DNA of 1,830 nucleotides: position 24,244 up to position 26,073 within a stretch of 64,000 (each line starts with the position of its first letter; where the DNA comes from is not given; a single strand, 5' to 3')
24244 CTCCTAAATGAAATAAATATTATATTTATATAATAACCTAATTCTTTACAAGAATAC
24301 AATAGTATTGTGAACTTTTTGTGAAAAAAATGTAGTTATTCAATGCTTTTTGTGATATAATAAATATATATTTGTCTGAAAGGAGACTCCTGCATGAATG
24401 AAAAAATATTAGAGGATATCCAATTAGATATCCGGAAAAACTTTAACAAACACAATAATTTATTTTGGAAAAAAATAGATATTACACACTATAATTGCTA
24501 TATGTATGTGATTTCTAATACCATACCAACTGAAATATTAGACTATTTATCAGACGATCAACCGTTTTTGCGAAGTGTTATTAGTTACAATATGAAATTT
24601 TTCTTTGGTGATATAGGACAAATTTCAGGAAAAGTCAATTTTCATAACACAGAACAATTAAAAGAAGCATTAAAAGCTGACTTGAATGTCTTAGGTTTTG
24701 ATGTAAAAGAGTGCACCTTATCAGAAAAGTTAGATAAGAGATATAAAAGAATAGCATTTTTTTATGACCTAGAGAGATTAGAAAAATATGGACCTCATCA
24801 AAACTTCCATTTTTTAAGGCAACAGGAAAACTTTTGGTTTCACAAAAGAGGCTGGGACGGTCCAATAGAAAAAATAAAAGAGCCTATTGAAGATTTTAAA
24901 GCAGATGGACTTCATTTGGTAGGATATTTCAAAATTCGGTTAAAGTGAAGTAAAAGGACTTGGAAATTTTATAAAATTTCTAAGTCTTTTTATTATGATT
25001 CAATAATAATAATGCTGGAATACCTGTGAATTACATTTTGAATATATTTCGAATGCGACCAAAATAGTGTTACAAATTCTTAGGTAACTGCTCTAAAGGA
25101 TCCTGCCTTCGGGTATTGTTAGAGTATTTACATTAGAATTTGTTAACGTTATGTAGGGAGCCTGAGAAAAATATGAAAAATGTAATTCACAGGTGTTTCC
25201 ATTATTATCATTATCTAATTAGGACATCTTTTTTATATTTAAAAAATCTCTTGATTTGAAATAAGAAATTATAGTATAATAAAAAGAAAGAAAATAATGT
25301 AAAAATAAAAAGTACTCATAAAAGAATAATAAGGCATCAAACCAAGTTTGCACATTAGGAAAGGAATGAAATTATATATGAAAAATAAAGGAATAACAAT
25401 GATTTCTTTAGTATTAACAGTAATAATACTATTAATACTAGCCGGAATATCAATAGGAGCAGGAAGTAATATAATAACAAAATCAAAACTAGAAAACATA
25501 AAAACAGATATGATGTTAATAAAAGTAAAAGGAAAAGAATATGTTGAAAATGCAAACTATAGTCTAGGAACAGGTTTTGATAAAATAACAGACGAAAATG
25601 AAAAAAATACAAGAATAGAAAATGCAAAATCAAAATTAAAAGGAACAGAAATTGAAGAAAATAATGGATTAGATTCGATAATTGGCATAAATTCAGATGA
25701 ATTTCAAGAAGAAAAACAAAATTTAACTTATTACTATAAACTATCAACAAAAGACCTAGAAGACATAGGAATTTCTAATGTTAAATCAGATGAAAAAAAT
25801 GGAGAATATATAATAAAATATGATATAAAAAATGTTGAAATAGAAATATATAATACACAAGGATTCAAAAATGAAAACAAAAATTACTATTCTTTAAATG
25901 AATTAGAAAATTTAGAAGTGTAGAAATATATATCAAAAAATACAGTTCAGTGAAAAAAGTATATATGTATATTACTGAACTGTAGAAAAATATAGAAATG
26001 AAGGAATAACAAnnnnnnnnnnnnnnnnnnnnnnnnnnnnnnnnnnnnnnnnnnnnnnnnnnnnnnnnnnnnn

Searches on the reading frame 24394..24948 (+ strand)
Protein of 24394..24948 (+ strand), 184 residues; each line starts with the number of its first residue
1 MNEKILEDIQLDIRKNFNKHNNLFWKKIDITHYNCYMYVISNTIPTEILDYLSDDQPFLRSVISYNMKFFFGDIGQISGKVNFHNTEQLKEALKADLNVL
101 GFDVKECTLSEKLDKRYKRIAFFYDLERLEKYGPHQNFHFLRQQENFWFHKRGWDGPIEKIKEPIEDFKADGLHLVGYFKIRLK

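Call 19: find_encoding_contigs(protein=window:24394-24948:+, flank=3000, max_places=10)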
Protein window:24394-24948:+ (184 aa): 13 contigs read that carry it; 9 places shown.
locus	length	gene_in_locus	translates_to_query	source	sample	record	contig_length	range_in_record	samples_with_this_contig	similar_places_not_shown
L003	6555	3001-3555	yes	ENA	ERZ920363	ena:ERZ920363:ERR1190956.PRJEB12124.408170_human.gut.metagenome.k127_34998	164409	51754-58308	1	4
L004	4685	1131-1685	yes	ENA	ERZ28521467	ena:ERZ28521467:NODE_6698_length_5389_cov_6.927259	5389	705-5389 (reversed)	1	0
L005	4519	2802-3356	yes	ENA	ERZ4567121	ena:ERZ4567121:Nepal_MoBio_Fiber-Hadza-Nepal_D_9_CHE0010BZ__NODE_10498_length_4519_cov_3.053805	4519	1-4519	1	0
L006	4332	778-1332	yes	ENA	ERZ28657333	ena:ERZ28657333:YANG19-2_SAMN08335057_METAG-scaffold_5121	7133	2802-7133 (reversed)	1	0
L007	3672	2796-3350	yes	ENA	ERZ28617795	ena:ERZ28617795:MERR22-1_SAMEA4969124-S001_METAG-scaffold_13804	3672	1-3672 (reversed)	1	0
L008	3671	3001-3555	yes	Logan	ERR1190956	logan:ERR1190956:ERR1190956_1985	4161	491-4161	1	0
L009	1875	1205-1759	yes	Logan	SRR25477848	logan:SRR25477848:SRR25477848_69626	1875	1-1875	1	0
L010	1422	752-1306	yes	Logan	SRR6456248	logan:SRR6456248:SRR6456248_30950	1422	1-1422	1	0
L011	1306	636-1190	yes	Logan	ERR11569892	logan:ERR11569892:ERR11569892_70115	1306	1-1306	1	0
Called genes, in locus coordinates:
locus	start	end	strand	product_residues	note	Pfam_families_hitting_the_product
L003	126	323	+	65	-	-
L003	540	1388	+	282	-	-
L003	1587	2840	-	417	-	PF00089:Trypsin, PF13365:Trypsin_2, PF00595:PDZ, PF13180:PDZ_2, PF17820:PDZ_6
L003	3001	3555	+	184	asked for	-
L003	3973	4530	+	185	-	-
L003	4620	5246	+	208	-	PF01351:RNase_HII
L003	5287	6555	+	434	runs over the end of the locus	PF02885:Glycos_trans_3N, PF00591:Glycos_transf_3, PF07831:PYNP_C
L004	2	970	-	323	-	?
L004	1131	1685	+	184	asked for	-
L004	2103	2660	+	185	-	-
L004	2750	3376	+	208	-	PF01351:RNase_HII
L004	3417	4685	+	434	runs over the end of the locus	PF02885:Glycos_trans_3N, PF00591:Glycos_transf_3, PF07831:PYNP_C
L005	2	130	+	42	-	?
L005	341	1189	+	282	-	-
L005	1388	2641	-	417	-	PF00089:Trypsin, PF13365:Trypsin_2, PF00595:PDZ, PF13180:PDZ_2, PF17820:PDZ_6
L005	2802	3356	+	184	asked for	-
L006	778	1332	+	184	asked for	-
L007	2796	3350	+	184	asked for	-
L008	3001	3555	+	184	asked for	-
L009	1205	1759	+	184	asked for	-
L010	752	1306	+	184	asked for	-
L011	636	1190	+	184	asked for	-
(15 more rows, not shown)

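Call 30: find_homologous_proteins(query=window:24394-24948:+)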
Query window:24394-24948:+ (184 aa): 5 proteins with E <= 0.001 among 81 candidates.
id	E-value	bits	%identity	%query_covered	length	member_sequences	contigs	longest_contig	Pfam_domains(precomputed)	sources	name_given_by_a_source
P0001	3.4e-120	417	98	100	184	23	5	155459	-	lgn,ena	-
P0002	8.6e-47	178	48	99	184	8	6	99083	-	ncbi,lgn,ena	-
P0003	1.6e-46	177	48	100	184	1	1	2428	-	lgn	-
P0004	8.8e-45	171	50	100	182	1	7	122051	-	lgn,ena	-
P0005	9.7e-43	164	48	100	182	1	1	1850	-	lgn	-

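Call 31: find_encoding_contigs(protein=P0002, flank=4000, max_places=4)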
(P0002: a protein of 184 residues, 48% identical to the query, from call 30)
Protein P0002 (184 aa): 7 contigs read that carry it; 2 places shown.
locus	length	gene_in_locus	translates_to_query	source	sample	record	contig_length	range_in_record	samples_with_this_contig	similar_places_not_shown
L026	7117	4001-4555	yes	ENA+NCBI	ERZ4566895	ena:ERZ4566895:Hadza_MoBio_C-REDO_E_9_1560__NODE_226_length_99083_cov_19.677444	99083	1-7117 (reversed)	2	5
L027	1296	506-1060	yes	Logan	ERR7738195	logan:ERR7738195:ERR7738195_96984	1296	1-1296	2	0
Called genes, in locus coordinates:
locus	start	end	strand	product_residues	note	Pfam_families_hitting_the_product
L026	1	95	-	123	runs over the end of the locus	-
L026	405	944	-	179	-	-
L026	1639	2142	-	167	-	PF00293:NUDIX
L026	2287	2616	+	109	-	-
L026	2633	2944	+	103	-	-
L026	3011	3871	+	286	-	PF04383:KilA-N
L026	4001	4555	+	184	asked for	-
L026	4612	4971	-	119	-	PF14198:TnpV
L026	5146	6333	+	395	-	PF01076:Mob_Pre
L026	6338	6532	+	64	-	-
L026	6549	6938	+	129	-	PF14198:TnpV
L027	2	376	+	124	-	?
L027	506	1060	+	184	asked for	-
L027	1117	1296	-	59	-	?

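Call 32: find_encoding_contigs(protein=P0004, flank=4000, max_places=4)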
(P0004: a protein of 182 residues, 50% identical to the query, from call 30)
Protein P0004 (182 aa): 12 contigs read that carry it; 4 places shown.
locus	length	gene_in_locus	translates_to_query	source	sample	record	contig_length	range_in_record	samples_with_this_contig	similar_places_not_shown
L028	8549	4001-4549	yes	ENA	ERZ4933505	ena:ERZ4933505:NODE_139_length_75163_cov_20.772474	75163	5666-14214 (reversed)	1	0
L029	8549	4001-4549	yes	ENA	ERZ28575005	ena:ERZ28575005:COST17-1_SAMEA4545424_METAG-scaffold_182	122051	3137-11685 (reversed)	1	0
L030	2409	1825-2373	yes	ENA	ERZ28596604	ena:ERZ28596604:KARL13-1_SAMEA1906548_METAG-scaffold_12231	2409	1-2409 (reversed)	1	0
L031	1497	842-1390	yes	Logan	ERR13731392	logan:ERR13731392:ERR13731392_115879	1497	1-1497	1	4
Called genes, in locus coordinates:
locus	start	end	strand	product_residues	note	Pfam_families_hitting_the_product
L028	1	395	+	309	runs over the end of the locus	PF01116:F_bP_aldolase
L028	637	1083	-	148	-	PF01668:SmpB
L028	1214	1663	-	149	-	-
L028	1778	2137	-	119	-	-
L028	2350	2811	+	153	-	PF00383:dCMP_cyt_deam_1, PF14437:MafB19-deam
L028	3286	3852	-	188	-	PF01966:HD (weak)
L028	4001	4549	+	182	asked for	-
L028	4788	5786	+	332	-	PF01515:PTA_PTB, PF02504:FA_synthesis (weak)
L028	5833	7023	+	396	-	PF00871:Acetate_kinase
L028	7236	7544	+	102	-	PF01476:LysM (faint)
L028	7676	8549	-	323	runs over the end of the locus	PF02899:Phage_int_SAM_1 (faint), PF00589:Phage_integrase, PF22823:MrpR_C_cat (weak)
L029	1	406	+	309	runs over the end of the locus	PF01116:F_bP_aldolase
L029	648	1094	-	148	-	PF01668:SmpB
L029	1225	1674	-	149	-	-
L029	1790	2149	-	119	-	-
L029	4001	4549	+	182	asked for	-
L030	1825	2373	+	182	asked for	-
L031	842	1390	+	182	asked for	-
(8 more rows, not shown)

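Call 51: search_protein_families(library=pfam, proteins=[window:24394-24948:+], max_evalue=0.01)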
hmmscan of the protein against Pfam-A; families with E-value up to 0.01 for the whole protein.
window:24394-24948:+ (184 aa): 0 families

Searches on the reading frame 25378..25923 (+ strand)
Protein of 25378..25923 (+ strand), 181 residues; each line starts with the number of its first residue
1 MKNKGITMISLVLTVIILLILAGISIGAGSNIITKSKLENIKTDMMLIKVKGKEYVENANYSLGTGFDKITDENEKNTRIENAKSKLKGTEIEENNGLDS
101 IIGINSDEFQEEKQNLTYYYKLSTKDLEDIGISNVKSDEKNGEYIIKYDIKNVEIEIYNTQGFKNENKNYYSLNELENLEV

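Call 51: search_protein_families(library=pfam, proteins=[window:25378-25923:+], max_evalue=0.01)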
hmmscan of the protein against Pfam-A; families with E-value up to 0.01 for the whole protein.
window:25378-25923:+ (181 aa): 0 families

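Call 52: find_homologous_proteins(query=window:25378-25923:+)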
Query window:25378-25923:+ (181 aa): 311 proteins with E <= 0.001 among 589 candidates; the best 120 are listed.
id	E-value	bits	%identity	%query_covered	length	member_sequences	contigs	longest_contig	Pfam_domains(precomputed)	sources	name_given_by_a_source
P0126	8.0e-103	359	99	100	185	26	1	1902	-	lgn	-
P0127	4.6e-83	295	81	99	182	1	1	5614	-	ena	-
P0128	5.0e-83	295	82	92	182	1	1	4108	-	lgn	-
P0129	5.6e-83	295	81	92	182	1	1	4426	-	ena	-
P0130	5.8e-83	295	81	92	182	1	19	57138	-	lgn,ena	-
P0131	6.4e-83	294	81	92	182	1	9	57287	-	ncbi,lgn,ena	-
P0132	6.6e-83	294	81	92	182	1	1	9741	-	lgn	-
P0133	6.8e-83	294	81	92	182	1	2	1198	-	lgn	-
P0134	2.3e-82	293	81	92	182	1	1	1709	-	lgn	-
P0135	3.9e-82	292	81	92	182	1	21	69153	-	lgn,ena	-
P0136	4.0e-82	292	81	92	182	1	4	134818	-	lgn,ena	-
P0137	4.1e-82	292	81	92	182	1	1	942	-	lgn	-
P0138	4.1e-82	292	81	92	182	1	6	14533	-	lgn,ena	-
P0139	4.4e-82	292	81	92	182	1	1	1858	-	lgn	-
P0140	4.9e-82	292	81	92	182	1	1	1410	-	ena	-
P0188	1.0e-62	229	64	99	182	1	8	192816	-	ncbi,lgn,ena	-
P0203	1.2e-59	219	60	99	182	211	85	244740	-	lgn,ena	-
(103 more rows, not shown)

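Call 53: find_encoding_contigs(protein=P0136, flank=10000, max_places=2)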
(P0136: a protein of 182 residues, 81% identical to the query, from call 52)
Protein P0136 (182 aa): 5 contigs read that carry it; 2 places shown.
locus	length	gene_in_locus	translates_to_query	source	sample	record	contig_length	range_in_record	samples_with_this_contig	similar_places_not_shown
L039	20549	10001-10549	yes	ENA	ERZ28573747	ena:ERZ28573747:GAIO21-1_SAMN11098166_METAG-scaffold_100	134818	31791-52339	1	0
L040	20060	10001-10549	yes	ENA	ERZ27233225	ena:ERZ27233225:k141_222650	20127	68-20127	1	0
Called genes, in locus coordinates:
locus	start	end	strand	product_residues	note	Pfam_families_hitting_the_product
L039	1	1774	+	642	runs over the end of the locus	PF13567:DUF4131, PF03772:Competence, PF00753:Lactamase_B (weak)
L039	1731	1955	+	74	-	-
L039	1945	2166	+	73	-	-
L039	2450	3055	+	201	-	PF08955:BofC_C (weak)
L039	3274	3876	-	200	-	PF01066:CDP-OH_P_transf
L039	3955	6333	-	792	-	PF20720:nSTAND3 (faint), PF00004:AAA, PF17871:AAA_lid_9, PF00158:Sigma54_activat (weak), PF00004:AAA, PF07724:AAA_2, PF07728:AAA_5, PF10431:ClpB_D2-small, +10 more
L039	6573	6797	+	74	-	-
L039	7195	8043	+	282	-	-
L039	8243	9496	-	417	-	PF00089:Trypsin, PF13365:Trypsin_2, PF00595:PDZ, PF13180:PDZ_2, PF17820:PDZ_6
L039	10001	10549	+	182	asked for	-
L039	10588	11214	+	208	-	PF01351:RNase_HII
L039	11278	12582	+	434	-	PF02885:Glycos_trans_3N, PF00591:Glycos_transf_3, PF07831:PYNP_C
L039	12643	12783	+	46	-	-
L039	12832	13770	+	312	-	PF19293:CdaA_N, PF02457:DAC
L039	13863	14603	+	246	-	PF01416:PseudoU_synth_1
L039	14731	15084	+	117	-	PF10852:DUF2651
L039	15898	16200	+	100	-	PF04754:Transposase_31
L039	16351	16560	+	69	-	-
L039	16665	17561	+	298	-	PF11449:ArsP_2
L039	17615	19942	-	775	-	PF12696:TraG-D_C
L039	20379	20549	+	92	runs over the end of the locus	-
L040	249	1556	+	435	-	PF00342:PGI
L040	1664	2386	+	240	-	PF01643:Acyl-ACP_TE, PF13279:4HBT_2 (weak), PF20791:Acyl-ACP_TE_C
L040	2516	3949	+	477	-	PF00224:PK, PF02887:PK_C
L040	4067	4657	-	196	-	PF05067:Mn_catalase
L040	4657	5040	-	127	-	PF12652:CotJB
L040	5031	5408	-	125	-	PF11007:CotJA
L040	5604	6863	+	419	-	PF07501:G5, PF08239:SH3_3, PF01832:Glucosaminidase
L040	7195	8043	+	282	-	-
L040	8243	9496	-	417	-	PF00089:Trypsin, PF13365:Trypsin_2, PF00595:PDZ, PF13180:PDZ_2, PF17820:PDZ_6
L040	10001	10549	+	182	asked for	-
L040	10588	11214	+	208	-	PF01351:RNase_HII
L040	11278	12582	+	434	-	PF02885:Glycos_trans_3N, PF00591:Glycos_transf_3, PF07831:PYNP_C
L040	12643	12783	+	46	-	-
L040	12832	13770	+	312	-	PF19293:CdaA_N, PF02457:DAC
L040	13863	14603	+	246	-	PF01416:PseudoU_synth_1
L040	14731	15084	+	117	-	PF10852:DUF2651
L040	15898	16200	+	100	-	PF04754:Transposase_31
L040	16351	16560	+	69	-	-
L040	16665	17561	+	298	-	PF11449:ArsP_2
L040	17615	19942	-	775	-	PF12696:TraG-D_C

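Call 54: find_encoding_contigs(protein=P0188, flank=10000, max_places=2)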
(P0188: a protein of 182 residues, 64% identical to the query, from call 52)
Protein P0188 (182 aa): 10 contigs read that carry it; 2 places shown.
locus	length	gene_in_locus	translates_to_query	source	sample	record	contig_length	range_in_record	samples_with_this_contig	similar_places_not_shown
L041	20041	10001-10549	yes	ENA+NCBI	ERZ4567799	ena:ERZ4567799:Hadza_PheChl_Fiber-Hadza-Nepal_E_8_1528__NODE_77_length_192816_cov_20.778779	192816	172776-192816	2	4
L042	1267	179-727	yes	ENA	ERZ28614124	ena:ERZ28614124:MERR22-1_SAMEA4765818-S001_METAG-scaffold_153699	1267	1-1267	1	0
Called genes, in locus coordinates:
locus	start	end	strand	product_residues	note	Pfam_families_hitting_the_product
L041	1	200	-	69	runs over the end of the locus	-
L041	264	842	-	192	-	PF02659:Mntp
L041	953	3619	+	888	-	PF00690:Cation_ATPase_N, PF00122:E1-E2_ATPase, PF00702:Hydrolase, PF13246:Cation_ATPase, PF00689:Cation_ATPase_C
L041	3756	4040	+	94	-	PF01250:Ribosomal_S6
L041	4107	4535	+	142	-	PF00436:SSB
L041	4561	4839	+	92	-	PF01084:Ribosomal_S18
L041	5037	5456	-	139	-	-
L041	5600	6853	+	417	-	PF06838:Met_gamma_lyase, PF01053:Cys_Met_Meta_PP (weak)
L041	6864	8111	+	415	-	PF00070:Pyr_redox (faint), PF00890:FAD_binding_2, PF01134:GIDA, PF03486:HI0933_like, PF07992:Pyr_redox_2 (weak), PF12831:FAD_oxidored, PF07992:Pyr_redox_2 (weak), PF22780:HI0933_like_1st, +3 more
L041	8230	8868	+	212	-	PF01205:Impact_N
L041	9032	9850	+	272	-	PF00072:Response_reg, PF08769:Spo0A_C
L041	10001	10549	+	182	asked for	-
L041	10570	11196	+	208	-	PF01351:RNase_HII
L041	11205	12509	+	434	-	PF02885:Glycos_trans_3N, PF00591:Glycos_transf_3, PF07831:PYNP_C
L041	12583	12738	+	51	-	-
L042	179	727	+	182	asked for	-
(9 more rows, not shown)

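Call 55: find_encoding_contigs(protein=P0203, flank=10000, max_places=2)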
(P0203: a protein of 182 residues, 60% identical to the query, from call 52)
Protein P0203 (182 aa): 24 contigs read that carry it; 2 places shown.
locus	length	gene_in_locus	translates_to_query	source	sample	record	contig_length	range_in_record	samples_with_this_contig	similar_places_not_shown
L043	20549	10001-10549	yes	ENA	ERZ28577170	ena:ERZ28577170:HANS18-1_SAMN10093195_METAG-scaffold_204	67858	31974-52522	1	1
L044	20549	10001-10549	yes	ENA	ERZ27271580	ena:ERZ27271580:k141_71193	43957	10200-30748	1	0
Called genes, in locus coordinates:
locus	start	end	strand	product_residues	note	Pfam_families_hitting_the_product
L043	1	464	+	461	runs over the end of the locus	PF06347:SH3_4 (weak), PF08239:SH3_3, PF18348:SH3_16 (faint), PF00018:SH3_1 (faint), PF07653:SH3_2 (faint), PF08239:SH3_3, PF00877:NLPC_P60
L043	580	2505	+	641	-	PF13567:DUF4131, PF03772:Competence, PF00753:Lactamase_B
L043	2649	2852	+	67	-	-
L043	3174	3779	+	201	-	PF08955:BofC_C (weak)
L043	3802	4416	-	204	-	PF01066:CDP-OH_P_transf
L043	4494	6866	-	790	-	PF01695:IstB_IS21 (faint), PF00004:AAA, PF17871:AAA_lid_9, PF00158:Sigma54_activat (weak), PF00004:AAA, PF07724:AAA_2, PF07728:AAA_5, PF10431:ClpB_D2-small, +10 more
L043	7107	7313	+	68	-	-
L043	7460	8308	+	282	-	-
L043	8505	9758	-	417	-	PF00089:Trypsin, PF13365:Trypsin_2, PF00595:PDZ, PF13180:PDZ_2, PF17820:PDZ_6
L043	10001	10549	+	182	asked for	-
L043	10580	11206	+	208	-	PF01351:RNase_HII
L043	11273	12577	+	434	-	PF02885:Glycos_trans_3N, PF00591:Glycos_transf_3, PF07831:PYNP_C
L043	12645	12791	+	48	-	-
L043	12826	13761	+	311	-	PF19293:CdaA_N, PF02457:DAC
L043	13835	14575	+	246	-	PF01416:PseudoU_synth_1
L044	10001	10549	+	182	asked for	-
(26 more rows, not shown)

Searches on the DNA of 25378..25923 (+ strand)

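Call 76: search_rna_families(sources=[L041, L032], threshold=gathering)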
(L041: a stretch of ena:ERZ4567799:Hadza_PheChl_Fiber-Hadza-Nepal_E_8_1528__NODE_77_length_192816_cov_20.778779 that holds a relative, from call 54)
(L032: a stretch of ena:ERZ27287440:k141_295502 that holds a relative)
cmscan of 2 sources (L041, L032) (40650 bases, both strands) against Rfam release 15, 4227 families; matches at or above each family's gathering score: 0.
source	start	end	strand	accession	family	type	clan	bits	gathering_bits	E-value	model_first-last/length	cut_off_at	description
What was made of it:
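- On Any curated RNA family (Rfam 15), including 6S RNA: L032 and L041 give none (call 76).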

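Call 91: search_dna_similar(query=L039:6861-7094:+, collection=plasmids, mode=distant, max_evalue=0.01)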
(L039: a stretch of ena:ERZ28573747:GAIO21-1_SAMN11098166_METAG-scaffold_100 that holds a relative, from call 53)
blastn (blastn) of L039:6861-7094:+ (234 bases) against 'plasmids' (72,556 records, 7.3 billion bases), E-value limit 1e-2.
No match.

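Call 92: search_dna_similar(query=L039:6861-7094:+, collection=phages, mode=distant, max_evalue=0.01)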
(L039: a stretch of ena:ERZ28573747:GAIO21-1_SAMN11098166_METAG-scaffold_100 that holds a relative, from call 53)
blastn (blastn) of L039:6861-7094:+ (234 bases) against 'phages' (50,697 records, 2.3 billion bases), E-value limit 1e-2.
No match.
